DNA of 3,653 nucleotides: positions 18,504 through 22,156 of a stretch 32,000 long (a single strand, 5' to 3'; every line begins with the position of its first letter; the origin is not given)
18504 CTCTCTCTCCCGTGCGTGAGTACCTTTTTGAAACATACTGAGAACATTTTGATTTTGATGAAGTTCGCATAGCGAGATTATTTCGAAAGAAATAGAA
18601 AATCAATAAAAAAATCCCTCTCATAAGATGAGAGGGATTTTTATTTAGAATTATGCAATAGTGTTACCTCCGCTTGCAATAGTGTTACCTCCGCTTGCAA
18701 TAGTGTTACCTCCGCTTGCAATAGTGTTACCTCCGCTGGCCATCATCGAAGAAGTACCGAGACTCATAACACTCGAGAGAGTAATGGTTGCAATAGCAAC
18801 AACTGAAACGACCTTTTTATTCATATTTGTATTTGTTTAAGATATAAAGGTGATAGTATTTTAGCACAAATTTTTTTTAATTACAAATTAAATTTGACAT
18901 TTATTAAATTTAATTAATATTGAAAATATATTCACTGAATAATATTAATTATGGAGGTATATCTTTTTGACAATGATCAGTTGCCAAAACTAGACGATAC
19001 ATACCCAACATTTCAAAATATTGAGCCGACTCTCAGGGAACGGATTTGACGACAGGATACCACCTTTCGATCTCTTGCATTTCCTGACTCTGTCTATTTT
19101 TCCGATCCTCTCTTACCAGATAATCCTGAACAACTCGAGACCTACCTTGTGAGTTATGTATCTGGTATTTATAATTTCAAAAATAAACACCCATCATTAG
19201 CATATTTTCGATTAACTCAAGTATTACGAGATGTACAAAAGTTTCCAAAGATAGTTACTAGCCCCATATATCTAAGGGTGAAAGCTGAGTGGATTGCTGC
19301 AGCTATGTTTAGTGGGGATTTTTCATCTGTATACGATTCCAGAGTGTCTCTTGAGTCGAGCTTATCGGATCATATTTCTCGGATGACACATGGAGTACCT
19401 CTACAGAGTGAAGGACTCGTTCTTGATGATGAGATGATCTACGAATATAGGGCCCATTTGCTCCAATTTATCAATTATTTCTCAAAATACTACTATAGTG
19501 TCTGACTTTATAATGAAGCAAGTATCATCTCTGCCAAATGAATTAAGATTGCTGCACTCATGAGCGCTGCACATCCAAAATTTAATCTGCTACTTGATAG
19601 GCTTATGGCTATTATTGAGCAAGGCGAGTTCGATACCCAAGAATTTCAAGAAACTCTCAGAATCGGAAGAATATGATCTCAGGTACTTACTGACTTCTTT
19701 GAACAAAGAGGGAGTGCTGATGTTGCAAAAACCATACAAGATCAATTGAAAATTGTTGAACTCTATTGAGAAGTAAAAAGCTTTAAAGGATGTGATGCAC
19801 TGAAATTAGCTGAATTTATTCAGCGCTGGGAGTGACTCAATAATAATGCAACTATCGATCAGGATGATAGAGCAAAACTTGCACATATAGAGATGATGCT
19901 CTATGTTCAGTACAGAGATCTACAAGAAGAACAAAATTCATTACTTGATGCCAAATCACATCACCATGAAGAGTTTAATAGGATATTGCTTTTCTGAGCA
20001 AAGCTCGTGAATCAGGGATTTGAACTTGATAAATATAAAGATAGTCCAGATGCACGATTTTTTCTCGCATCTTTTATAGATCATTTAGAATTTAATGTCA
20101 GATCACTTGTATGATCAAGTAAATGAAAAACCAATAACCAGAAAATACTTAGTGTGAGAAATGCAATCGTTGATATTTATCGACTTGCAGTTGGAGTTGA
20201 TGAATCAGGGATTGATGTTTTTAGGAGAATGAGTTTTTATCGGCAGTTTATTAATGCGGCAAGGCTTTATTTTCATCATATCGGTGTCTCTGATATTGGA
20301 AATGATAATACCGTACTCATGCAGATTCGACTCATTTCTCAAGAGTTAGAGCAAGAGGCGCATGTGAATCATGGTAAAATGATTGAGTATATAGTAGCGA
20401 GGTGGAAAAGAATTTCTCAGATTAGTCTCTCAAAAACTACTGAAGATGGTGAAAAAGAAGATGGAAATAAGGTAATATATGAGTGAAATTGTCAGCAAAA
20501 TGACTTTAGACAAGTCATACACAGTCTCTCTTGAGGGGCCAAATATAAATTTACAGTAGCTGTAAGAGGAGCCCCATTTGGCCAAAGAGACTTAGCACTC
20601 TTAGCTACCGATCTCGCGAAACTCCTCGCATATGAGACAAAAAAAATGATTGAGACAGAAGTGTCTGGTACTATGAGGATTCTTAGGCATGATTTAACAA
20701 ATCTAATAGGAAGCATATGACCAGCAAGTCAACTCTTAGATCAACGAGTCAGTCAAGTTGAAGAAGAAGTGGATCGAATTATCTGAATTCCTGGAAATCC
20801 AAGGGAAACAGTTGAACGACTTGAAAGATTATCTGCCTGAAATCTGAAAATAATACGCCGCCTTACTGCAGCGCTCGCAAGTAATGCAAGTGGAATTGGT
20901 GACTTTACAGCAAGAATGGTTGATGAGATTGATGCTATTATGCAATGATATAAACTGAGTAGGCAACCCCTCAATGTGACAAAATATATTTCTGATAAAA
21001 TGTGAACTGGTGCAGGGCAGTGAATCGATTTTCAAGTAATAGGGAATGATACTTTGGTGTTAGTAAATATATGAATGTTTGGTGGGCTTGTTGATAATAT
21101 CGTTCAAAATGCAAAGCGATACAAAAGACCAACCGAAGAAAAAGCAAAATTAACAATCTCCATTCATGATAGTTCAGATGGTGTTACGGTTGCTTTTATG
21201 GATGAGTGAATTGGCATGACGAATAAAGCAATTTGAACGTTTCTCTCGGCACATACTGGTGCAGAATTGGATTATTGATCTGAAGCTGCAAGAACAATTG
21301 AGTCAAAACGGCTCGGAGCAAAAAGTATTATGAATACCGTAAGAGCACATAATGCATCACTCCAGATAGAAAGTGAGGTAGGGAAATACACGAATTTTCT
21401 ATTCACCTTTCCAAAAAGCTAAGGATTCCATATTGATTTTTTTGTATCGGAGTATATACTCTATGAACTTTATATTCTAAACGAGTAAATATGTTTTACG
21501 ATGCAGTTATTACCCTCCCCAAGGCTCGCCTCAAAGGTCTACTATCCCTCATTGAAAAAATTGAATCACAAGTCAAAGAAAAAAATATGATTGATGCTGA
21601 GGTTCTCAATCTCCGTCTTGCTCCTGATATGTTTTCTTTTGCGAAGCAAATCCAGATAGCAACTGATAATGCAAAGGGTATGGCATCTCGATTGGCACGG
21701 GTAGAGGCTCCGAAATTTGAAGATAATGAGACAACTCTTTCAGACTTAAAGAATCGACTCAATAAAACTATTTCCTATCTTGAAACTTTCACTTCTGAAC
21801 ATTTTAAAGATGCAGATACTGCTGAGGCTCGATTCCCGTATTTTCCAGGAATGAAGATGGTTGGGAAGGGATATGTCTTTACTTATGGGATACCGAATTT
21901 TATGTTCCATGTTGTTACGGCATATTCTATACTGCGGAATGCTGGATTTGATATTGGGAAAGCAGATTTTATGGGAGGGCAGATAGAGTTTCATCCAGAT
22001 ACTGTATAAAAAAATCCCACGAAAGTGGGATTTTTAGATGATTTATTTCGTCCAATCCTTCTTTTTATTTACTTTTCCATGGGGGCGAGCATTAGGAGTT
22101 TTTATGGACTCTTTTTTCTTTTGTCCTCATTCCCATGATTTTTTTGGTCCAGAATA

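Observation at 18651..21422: Secreted 4 x heptapeptide precursor transcribed divergently from an orphan cytoplasmic histidine kinase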

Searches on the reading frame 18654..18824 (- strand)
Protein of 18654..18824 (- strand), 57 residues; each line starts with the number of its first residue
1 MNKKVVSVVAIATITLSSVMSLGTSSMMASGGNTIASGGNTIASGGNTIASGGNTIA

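Call 10: search_protein_families(library=pfam, max_evalue=0.01, proteins=[window:18654-18824:-])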
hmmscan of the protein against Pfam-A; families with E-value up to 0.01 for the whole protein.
seq(57 aa): 0 families

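Call 11: find_encoding_contigs(protein=window:18654-18824:-, flank=10000, max_places=10)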
Protein seq(57 aa) (57 aa): no gene with exactly this product is on record in the collection.

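Call 21: find_homologous_proteins(query=window:18654-18824:-, max_evalue=10)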
Query seq(57 aa): 631 candidates shared short words with the query, none scored E <= 10.
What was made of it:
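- No protein homologue was found (call 21).
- Tried and rejected: None scored E <= 10 among 5.8 billion clusters (call 21).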

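Call 96: search_protein_families(library=ncbifam, max_evalue=0.1, proteins=[window:18654-18824:-])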
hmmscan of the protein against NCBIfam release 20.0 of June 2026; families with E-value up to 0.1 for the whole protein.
seq(57 aa): 0 families

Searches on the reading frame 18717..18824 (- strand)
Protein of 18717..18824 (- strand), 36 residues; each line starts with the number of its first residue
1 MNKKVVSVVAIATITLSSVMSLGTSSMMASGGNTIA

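Call 58: list_cluster_members(proteins=[window:18717-18824:-, window:18696-18824:-, window:18675-18824:-, window:18654-18824:-, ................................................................, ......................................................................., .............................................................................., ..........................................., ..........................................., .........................])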
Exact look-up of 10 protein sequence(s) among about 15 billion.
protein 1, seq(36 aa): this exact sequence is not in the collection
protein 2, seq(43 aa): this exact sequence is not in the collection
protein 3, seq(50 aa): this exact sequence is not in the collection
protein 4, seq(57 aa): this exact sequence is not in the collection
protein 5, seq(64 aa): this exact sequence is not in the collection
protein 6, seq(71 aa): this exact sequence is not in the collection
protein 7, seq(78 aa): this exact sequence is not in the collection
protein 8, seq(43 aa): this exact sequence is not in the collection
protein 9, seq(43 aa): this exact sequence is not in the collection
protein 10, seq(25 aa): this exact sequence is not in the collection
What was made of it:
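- Tried and rejected: The exact sequence, and variants with 1-7 copies, are not in the 15-billion collection (calls 11, 58).
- On Variable surface lipoproteins with tandem repeats (mycoplasma Vlp/Vsa type): Exact look-ups of variants with 1-7 copies found nothing (call 58).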

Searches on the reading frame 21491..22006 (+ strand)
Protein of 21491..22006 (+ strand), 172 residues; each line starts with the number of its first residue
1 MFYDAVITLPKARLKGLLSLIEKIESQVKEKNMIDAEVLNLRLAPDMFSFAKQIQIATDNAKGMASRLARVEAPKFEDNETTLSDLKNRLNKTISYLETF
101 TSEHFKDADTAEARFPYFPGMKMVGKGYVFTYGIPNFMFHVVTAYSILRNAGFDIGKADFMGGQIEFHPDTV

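Call 10: search_protein_families(library=pfam, max_evalue=0.01, proteins=[window:21491-22006:+])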
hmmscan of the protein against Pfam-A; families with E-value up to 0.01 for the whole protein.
seq(172 aa): 3 families
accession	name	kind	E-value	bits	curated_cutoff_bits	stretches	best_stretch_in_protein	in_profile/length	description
PF09351.15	DUF1993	-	6.9e-47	159.9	23.4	1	2-161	1-161/161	Domain of unknown function (DUF1993)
PF04740.18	LXG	-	0.0061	16.9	26.5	1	11-113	74-177/202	LXG domain of WXG superfamily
PF14060.11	DUF4252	-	0.0088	16.6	23.9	0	37-96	6-64/125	Domain of unknown function (DUF4252)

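Call 12: find_encoding_contigs(protein=window:21491-22006:+, flank=10000, max_places=10)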
Protein seq(172 aa) (172 aa): 1 contig read that carries it; 1 place shown.
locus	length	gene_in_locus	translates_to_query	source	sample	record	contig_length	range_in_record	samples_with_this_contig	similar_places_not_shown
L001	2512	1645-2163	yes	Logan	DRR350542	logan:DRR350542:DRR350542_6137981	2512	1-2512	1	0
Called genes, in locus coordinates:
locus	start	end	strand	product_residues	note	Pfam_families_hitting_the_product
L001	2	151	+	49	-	?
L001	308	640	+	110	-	-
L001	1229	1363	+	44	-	-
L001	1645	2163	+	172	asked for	PF09351:DUF1993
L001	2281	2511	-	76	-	?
